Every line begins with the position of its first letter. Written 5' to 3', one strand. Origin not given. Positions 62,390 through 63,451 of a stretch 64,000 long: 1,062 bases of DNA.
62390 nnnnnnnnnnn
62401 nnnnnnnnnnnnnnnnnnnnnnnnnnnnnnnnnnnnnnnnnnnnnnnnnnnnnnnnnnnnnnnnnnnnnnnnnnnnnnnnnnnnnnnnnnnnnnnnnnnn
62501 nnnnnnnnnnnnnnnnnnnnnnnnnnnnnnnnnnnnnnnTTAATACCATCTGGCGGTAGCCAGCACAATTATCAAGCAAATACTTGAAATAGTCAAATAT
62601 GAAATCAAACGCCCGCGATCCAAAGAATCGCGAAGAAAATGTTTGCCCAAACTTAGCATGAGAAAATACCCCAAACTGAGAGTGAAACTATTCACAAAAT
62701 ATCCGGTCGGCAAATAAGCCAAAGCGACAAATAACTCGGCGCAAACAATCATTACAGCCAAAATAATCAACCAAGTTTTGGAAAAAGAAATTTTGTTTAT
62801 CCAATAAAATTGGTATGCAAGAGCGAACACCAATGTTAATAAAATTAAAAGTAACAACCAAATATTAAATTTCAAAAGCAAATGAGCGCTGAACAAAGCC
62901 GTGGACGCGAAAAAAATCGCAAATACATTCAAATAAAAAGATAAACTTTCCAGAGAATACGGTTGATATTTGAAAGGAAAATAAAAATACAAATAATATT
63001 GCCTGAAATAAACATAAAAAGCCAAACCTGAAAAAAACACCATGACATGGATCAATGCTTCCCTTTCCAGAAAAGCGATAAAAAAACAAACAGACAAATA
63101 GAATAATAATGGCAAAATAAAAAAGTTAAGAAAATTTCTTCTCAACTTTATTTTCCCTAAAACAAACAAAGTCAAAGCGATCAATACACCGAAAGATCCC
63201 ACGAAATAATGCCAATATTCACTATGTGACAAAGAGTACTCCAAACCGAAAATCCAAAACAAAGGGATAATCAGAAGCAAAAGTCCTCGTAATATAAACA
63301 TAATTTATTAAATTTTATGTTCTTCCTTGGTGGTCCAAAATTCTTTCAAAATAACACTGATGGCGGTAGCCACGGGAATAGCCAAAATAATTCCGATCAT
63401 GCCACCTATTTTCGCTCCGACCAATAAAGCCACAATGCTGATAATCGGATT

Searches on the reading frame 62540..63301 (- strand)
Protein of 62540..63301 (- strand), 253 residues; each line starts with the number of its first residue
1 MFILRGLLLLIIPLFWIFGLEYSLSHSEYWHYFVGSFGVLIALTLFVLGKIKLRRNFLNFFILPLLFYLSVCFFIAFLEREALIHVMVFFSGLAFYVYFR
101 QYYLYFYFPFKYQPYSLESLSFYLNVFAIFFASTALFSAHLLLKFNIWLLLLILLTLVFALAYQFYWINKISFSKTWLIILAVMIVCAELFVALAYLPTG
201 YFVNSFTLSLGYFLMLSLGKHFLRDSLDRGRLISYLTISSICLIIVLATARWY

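Call 57: search_protein_families(library=pfam, proteins=[window:62540-63301:-], max_evalue=0.0001)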
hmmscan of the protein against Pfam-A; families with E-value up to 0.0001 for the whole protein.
window:62540-63301:- (253 aa): 1 family
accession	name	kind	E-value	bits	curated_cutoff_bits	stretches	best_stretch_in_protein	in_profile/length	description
PF18900.5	DUF5656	-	8.4e-05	22.5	23.3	0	60-246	58-239/242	Protein of unknown function (DUF5656)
